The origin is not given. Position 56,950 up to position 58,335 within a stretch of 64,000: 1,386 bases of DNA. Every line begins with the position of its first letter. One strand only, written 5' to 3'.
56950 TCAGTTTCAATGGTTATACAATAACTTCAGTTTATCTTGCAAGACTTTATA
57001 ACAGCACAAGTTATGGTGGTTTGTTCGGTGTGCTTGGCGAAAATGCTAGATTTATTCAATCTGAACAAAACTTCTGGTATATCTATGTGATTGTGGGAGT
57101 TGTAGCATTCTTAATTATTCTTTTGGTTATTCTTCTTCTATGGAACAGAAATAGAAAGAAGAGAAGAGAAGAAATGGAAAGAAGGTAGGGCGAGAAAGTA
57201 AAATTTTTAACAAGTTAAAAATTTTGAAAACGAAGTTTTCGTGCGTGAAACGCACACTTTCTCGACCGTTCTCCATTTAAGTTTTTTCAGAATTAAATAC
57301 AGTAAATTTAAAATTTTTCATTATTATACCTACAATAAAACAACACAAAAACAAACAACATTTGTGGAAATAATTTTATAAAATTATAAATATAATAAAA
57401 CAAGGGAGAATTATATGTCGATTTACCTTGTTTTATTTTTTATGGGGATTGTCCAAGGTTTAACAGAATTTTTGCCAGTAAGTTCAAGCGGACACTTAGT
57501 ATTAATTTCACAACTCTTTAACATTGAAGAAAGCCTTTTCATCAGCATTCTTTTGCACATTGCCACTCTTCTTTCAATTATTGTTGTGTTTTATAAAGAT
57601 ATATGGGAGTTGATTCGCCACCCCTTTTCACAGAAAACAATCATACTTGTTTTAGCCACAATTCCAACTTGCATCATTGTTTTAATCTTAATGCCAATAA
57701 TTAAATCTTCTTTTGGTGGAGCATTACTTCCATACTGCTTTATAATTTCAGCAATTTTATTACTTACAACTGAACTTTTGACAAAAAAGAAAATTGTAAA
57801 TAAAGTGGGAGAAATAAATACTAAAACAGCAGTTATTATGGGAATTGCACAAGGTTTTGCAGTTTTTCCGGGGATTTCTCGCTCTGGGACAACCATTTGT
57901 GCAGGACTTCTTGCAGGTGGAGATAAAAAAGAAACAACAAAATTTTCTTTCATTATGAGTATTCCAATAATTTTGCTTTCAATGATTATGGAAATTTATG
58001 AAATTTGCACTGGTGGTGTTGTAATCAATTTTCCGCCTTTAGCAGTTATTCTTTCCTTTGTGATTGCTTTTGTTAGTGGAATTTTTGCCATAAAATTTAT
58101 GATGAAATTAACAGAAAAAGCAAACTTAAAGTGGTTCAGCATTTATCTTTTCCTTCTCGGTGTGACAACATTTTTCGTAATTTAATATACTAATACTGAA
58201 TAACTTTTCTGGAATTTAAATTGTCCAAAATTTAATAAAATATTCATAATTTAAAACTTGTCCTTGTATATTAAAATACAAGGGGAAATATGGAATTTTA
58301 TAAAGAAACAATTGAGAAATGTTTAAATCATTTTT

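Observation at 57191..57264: Second four-helix 'cloverleaf' palindrome, with base pairing preserved but sequence changed in all four helices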

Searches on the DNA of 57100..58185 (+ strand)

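Call 19: search_rna_families(source=window, start=57100, end=57420, threshold=evalue, max_evalue=10, show_alignments=2)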
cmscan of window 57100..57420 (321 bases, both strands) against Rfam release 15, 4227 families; matches with E-value up to 10: 12.
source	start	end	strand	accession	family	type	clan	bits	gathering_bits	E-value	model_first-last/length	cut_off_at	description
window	57118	57268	+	RF02995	IMES-5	Gene; sRNA;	-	22.1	96.1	0.032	1-150/150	no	IMES-5 RNA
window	57201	57261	+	RF04181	rteR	Gene; sRNA;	-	16.5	72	5.3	1-84/84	no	rteR sRNA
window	57104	57183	+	RF03496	MIR2086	Gene; miRNA;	-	16.3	50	2.8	1-87/87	no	MIR2086 microRNA precursor family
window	57123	57171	+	RF03794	MIR5298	Gene; miRNA;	-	16.1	70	8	1-80/80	no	MIR5298 microRNA precursor family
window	57223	57288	+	RF02721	sca_ncR26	Gene; snRNA; snoRNA; scaRNA;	-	15.3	37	9.4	1-68/68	no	Small Cajal body specific RNA ncR26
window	57109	57182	+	RF00153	SNORD62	Gene; snRNA; snoRNA; CD-box;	CL00068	14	39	8.3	1-86/86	no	Small nucleolar RNA SNORD62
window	57119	57169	-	RF00736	mir-320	Gene; miRNA;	-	13.9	55.5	2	1-76/76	no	mir-320 microRNA precursor family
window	57124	57170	+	RF03707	mir-1892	Gene; miRNA;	-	13.6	86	5.8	1-80/80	no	mir-1892 microRNA precursor family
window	57193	57227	+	RF03904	MIR7991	Gene; miRNA;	-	13.6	58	6.6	1-47/47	no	MIR7991 microRNA precursor family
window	57166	57288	+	RF00690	MIR408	Gene; miRNA;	-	13.2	64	1.9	1-126/126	no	MIR408 microRNA precursor family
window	57206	57297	-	RF01481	rli53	Cis-reg;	-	13.1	70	4.5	27-120/173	no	Listeria sRNA rli53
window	57201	57311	-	RF02590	Spy1186876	Gene; sRNA;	-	11.3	208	3.9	1-243/243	no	S. pyogenes small RNA 1186876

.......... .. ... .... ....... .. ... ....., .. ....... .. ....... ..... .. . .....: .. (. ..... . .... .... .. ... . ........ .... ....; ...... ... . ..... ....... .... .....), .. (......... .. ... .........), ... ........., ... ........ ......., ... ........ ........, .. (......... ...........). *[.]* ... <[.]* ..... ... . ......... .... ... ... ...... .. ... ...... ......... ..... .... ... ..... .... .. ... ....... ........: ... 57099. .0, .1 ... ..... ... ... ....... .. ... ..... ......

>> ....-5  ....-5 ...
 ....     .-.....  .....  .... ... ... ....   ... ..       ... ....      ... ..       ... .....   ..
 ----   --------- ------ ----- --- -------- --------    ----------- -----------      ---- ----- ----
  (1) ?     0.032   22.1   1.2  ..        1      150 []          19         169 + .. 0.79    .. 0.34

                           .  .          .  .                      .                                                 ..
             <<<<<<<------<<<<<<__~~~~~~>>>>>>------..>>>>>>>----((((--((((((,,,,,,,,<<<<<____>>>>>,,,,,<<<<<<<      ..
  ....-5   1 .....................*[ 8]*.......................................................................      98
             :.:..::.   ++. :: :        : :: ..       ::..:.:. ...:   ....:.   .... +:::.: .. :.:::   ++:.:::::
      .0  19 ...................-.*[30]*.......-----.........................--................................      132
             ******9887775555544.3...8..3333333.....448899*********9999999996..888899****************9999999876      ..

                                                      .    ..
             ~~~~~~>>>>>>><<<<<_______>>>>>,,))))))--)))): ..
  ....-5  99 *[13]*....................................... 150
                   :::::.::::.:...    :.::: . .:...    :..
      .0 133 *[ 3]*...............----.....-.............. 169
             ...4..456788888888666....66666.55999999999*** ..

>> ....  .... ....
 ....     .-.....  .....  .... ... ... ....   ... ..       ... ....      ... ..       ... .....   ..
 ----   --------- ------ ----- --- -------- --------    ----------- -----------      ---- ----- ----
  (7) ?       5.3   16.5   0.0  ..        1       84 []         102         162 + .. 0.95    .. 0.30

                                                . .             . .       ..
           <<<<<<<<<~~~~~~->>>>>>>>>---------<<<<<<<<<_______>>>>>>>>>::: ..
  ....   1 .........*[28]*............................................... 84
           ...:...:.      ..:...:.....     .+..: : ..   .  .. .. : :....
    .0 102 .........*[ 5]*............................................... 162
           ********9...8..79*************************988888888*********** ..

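Call 56: search_dna_similar(query=window:57185-57270:+, collection=phages, mode=distant, max_evalue=1, max_rows=10)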
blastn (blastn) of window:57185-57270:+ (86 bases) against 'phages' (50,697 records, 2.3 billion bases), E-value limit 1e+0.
Records with a match: 15; places in all: 15; records where one place covers at least 80% of the query: 0.
Best place of each record, by identity: 90-95% 7; 80-90% 8.
By first word of the organism name: Prevotella 5; Pelagibacter 2; Synechococcus 2; Caudoviricetes 2; Vespertiliovirus 1; Spiroplasma 1; Bacteriophage 1; Enterococcus 1.
By host as written in the record: Prevotella sp. 5; Candidatus Pelagibacter ubique HTCC1062 2; Synechococcus sp. WH7803 2; Bacteroides cellulosilyticus 2; Spiroplasma kunkelii 1; - 1; Helicobacter cetorum 1; Enterococcus faecalis 1.
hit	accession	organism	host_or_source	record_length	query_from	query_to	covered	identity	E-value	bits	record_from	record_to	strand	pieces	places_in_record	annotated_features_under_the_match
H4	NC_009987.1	Vespertiliovirus SkV1CR23x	Spiroplasma kunkelii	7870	8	43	42%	86.1%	2e-1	40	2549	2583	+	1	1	hypothetical protein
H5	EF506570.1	Spiroplasma phage SkV1CR23x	-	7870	8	43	42%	86.1%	2e-1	40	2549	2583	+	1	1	unknown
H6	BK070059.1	Bacteriophage sp.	Helicobacter cetorum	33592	20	55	42%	83.8%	7e-1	37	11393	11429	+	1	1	similar to hypothetical protein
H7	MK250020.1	Prevotella phage Lak-B1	Prevotella sp.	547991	11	46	42%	83.3%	2e-1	39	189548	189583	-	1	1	record has no annotation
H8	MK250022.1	Prevotella phage Lak-B3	Prevotella sp.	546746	11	46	42%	83.3%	2e-1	39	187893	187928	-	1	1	record has no annotation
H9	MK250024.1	Prevotella phage Lak-B5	Prevotella sp.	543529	11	46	42%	83.3%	2e-1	39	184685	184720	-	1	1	record has no annotation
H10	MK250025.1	Prevotella phage Lak-B6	Prevotella sp.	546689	11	46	42%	83.3%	2e-1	39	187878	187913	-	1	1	record has no annotation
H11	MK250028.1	Prevotella phage Lak-B9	Prevotella sp.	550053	11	46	42%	83.3%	2e-1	39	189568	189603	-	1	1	record has no annotation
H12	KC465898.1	Pelagibacter phage HTVC010P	Candidatus Pelagibacter ubique HTCC1062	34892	28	53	30%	92.3%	2e-1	39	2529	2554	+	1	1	none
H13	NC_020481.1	Pelagibacter phage HTVC010P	Candidatus Pelagibacter ubique HTCC1062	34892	28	53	30%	92.3%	2e-1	39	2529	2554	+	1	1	none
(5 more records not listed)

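Call 73: search_rna_families(source=L030, start=15700, end=16600, threshold=gathering)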
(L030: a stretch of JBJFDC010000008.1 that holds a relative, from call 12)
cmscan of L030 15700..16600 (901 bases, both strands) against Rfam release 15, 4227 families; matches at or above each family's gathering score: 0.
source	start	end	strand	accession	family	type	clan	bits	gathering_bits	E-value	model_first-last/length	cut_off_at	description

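Call 74: search_rna_families(sources=[L058, L060, L063, L006, L009], threshold=gathering)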
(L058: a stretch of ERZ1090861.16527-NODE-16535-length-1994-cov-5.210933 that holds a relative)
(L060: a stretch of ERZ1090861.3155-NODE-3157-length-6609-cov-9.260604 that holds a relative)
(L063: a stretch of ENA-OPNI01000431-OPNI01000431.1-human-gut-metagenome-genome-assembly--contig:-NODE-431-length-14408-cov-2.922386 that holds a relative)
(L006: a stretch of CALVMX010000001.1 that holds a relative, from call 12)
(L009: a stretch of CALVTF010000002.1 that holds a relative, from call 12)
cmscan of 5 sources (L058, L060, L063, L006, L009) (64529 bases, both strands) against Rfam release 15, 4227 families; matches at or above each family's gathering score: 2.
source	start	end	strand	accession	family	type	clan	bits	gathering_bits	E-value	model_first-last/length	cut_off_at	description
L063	13528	14100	+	RF01071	OLE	Gene;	-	371.8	50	1.1e-105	1-616/616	no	Ornate Large Extremophilic RNA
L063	7277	7350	-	RF00005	tRNA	Gene; tRNA;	CL00001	62.6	29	3.4e-11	1-71/71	no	tRNA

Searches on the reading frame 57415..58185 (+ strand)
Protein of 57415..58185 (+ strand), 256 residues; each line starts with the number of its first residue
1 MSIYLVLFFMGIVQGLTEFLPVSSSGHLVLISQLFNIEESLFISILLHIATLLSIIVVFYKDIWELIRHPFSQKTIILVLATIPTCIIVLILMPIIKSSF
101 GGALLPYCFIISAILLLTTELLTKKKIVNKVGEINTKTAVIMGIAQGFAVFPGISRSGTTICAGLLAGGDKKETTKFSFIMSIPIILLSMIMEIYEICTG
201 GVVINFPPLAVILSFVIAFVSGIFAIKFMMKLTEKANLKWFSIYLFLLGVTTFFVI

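Call 8: find_encoding_contigs(protein=window:57415-58185:+, flank=10000, max_places=10)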
Protein window:57415-58185:+ (256 aa): 6 contigs read that carry it; 3 places shown.
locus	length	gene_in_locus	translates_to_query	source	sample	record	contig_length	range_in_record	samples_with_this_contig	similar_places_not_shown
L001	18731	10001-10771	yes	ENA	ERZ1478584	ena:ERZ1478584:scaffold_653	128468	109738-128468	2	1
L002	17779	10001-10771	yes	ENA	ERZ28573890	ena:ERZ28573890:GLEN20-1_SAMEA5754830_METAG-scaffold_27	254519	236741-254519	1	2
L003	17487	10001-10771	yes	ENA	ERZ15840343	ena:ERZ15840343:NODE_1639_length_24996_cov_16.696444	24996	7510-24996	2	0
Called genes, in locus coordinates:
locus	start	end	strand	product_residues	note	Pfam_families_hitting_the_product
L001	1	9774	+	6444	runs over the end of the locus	PF09479:Flg_new (weak)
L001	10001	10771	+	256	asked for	PF02673:BacA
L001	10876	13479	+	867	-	PF00690:Cation_ATPase_N, PF00122:E1-E2_ATPase, PF00702:Hydrolase, PF13246:Cation_ATPase, PF00689:Cation_ATPase_C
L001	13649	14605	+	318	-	PF13177:DNA_pol3_delta2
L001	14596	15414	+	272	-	PF04468:PSP1, PF28472:PSP1_3rd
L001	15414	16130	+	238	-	PF03602:Cons_hypoth95, PF05175:MTS, PF02475:TRM5-TYW2_MTfase (weak)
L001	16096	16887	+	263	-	PF01261:AP_endonuc_2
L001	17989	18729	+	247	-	?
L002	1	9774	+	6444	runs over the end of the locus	PF09479:Flg_new (weak)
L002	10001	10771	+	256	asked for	PF02673:BacA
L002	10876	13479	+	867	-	PF00690:Cation_ATPase_N, PF00122:E1-E2_ATPase, PF00702:Hydrolase, PF13246:Cation_ATPase, PF00689:Cation_ATPase_C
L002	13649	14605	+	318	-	PF13177:DNA_pol3_delta2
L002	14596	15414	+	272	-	PF04468:PSP1, PF28472:PSP1_3rd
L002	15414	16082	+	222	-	PF03602:Cons_hypoth95, PF05175:MTS, PF02475:TRM5-TYW2_MTfase (weak)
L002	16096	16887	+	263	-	PF01261:AP_endonuc_2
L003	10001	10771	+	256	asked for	PF02673:BacA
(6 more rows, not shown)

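Call 12: find_related_loci(query=window:57415-58185:+, collection=genome_contigs, flank=10000)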
Query window:57415-58185:+ (256 aa) in genome_contigs; peptide patterns used: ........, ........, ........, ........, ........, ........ (x = any residue, [..] = any of these).
129 stretches matched a pattern; 47 encode a relative of the query (tblastn E <= 1e-3); 47 distinct loci.
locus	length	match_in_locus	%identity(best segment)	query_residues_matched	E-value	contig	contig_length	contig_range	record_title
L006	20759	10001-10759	84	1-256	2e-139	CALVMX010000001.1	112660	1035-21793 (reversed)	MAG: uncultured Clostridia bacterium isolate BRZ_EA__bin76 genome assembly, contig: BRZ_EA__NODE_210_length_112660_cov_5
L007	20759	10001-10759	78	1-256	1e-133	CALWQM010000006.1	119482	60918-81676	MAG: uncultured Clostridia bacterium isolate E14__bin174 genome assembly, contig: E14__k127_1631678, whole genome shotgu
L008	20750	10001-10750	79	3-256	3e-131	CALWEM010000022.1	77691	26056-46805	MAG: uncultured Clostridia bacterium isolate E06__bin220 genome assembly, contig: E06__k127_4457205, whole genome shotgu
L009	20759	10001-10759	81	1-256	4e-128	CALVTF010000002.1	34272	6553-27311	MAG: uncultured Clostridia bacterium isolate BRZ_AT__bin49 genome assembly, contig: BRZ_AT__NODE_1354_length_34272_cov_4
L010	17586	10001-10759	77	1-256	1e-126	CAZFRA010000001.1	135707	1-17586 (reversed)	MAG TPA_asm: uncultured Lachnospiraceae bacterium isolate SRP141132_co2_62 genome assembly, contig: NODE_7_length_135707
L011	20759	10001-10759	75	1-256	2e-126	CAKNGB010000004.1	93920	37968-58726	MAG TPA_asm: uncultured Clostridia bacterium isolate ERR3414586_bin.3_metaWRAP_v1.1_MAG genome assembly, contig: NODE_33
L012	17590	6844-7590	75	1-252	1e-118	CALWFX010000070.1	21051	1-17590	MAG: uncultured Clostridia bacterium isolate E27__bin15 genome assembly, contig: E27__k127_3782567, whole genome shotgun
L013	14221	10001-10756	70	1-255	2e-115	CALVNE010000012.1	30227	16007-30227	MAG: uncultured Clostridia bacterium isolate BRZ_EH__bin128 genome assembly, contig: BRZ_EH__NODE_2552_length_30227_cov_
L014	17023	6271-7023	70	1-256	4e-113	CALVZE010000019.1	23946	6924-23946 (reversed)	MAG: uncultured Clostridia bacterium isolate BRZ_PH__bin59 genome assembly, contig: BRZ_PH__NODE_2994_length_23946_cov_9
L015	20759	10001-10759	73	1-256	3e-113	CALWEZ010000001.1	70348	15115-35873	MAG: uncultured Clostridia bacterium isolate E10__bin241 genome assembly, contig: E10__k127_2701933, whole genome shotgu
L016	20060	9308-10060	65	1-255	4e-112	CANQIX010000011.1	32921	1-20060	MAG: uncultured Clostridia bacterium isolate Lapin-027__bin36 genome assembly, contig: Lapin-027__NODE_1024_length_32921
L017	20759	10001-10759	68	1-256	4e-110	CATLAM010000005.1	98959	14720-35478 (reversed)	MAG TPA_asm: uncultured Eubacteriales bacterium isolate MGG03578_1680015426 genome assembly, contig: ERR2844015_688, who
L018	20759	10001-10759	68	1-256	4e-110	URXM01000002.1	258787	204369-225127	uncultured Clostridiales bacterium isolate UMGS1447 genome assembly, contig: NODE_5_length_258787_cov_12.285666, whole g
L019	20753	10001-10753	72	1-256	6e-110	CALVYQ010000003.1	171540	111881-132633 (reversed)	MAG: uncultured Clostridia bacterium isolate BRZ_GB__bin77 genome assembly, contig: BRZ_GB__NODE_135_length_171540_cov_1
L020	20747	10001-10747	66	5-256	2e-108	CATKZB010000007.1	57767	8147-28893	MAG TPA_asm: uncultured Christensenella sp. isolate MGG06840_1680015412 genome assembly, contig: ERR3199580_815, whole g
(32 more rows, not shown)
